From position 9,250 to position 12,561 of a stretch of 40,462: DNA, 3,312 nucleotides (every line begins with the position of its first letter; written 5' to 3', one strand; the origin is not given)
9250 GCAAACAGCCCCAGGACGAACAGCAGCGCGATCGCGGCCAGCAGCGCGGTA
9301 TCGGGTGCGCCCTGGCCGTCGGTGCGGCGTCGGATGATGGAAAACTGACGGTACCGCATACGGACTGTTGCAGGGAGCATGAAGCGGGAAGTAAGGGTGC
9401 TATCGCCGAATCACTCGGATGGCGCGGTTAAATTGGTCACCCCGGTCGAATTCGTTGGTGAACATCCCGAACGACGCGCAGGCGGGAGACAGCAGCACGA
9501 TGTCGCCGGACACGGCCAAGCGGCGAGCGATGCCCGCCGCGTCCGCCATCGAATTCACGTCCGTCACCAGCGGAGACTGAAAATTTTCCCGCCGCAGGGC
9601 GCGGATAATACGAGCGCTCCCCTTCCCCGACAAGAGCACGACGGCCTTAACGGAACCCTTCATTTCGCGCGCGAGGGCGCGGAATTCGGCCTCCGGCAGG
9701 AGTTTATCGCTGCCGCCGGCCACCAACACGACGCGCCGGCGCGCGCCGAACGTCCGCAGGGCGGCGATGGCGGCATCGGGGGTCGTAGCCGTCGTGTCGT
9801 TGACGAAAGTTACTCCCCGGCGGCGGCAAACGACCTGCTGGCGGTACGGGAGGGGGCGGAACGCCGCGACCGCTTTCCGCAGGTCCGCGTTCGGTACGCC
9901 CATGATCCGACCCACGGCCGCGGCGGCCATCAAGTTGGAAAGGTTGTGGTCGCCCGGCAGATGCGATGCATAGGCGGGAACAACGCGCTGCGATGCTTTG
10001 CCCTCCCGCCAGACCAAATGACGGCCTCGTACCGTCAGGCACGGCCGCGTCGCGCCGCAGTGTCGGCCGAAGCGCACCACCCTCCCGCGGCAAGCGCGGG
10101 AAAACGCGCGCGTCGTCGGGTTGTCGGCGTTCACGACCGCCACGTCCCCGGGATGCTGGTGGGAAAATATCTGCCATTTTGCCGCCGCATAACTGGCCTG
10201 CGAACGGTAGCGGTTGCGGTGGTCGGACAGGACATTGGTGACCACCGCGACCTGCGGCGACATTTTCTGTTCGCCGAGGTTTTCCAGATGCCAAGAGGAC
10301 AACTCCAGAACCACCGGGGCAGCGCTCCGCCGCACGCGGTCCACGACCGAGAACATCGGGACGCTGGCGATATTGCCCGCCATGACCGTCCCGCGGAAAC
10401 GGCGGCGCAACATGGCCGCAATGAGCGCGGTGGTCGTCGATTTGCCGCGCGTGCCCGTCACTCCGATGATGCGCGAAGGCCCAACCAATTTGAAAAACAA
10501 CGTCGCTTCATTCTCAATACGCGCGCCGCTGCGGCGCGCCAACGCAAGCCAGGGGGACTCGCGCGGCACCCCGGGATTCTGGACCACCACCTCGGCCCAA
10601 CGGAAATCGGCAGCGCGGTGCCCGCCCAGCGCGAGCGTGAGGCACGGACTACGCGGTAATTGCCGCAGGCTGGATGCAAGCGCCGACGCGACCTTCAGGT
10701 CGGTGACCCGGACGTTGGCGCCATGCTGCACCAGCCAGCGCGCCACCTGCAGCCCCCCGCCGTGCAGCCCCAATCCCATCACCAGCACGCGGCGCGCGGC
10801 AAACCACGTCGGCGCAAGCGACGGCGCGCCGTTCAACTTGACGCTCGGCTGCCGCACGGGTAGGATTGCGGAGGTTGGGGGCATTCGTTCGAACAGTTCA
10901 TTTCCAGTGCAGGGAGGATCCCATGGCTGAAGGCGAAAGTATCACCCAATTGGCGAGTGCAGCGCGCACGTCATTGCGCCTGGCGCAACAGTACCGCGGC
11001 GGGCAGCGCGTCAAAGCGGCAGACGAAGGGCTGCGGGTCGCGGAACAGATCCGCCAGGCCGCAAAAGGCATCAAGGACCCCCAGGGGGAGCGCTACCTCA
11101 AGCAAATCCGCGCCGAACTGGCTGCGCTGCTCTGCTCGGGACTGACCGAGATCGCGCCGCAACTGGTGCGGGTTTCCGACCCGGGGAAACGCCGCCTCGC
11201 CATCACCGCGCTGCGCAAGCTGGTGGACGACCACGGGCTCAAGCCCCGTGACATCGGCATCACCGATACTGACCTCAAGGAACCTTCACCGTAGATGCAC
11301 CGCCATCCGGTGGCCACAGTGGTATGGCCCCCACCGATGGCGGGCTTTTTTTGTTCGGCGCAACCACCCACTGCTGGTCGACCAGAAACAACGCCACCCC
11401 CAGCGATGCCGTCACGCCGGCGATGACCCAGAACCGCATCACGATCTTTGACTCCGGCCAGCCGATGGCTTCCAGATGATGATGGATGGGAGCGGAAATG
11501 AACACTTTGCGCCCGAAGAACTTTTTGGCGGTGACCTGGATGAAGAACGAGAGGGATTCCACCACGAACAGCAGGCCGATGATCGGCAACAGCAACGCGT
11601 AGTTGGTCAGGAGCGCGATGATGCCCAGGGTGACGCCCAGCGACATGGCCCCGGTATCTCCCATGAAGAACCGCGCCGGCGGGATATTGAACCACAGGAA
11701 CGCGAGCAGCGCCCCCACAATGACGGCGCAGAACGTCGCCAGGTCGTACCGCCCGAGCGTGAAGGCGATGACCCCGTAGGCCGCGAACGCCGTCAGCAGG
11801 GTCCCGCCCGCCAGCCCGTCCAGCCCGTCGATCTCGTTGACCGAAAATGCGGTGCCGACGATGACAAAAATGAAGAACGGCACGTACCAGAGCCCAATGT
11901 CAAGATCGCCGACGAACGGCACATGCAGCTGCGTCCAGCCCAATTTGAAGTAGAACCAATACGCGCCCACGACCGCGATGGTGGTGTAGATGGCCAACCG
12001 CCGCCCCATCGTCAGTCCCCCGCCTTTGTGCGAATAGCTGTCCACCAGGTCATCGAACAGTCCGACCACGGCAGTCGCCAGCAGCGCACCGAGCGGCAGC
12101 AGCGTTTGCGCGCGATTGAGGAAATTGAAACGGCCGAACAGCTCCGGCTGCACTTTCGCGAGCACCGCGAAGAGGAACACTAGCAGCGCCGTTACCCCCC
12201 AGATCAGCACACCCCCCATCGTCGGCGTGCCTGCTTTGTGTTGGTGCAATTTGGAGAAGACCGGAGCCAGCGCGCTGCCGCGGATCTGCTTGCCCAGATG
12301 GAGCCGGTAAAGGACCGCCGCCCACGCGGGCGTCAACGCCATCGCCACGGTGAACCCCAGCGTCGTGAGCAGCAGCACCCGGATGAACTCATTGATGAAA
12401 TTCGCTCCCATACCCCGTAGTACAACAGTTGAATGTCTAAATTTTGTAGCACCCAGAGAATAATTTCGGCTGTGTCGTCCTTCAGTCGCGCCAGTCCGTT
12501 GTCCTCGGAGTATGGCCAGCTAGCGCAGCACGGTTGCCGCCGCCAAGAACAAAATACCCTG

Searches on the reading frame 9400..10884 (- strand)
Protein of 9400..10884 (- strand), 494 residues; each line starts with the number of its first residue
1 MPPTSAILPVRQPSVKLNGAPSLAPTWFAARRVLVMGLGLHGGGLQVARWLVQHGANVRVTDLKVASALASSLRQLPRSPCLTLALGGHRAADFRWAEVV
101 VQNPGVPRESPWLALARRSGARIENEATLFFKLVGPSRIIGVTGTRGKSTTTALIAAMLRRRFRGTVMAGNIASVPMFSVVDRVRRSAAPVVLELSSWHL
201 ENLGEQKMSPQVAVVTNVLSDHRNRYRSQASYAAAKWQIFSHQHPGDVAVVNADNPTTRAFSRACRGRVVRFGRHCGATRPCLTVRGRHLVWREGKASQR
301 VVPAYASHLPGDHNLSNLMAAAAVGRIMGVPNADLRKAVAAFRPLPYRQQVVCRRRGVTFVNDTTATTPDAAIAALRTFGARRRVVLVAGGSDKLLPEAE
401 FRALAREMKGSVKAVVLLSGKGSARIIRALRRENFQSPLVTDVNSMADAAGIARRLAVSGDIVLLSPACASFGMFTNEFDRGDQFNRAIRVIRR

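Call 29: search_protein_families(library=pfam, proteins=[window:9400-10884:-], max_evalue=0.001)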
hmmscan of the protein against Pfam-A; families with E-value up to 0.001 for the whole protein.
window:9400-10884:- (494 aa): 3 families
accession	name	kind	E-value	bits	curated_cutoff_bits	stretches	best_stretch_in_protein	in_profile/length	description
PF08245.18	Mur_ligase_M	-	8.6e-29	101.4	24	1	142-324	1-199/200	Mur ligase middle domain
PF02875.26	Mur_ligase_C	-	8.3e-14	53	28.4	1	348-469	2-127/127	Mur ligase, glutamate ligase domain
PF21799.2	MurD-like_N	-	2.8e-09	37.6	27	1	32-123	2-86/88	Mur ligase MurD-like, N-terminal domain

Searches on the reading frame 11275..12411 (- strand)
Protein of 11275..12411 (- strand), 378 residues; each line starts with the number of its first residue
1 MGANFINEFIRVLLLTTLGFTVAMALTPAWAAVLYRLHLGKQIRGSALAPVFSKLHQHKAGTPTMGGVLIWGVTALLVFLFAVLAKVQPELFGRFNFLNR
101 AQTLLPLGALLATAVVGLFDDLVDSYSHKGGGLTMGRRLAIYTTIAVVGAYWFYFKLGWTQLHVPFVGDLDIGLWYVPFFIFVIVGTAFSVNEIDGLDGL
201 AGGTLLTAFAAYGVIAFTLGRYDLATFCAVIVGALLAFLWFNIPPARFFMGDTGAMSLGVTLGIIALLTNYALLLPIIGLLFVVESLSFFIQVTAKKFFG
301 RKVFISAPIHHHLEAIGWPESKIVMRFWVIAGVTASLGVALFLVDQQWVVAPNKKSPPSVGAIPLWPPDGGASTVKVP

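Call 29: search_protein_families(library=pfam, proteins=[window:11275-12411:-], max_evalue=0.001)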
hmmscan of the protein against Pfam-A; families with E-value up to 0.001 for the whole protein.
window:11275-12411:- (378 aa): 2 families
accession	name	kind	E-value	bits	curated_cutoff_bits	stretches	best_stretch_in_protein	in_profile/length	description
PF00953.26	Glycos_transf_4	-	1.6e-31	109.9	27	1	107-268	5-158/160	Glycosyl transferase family 4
PF10555.14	MraY_sig1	-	2e-05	24.3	20.1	1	59-70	1-12/13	Phospho-N-acetylmuramoyl-pentapeptide-transferase signature 1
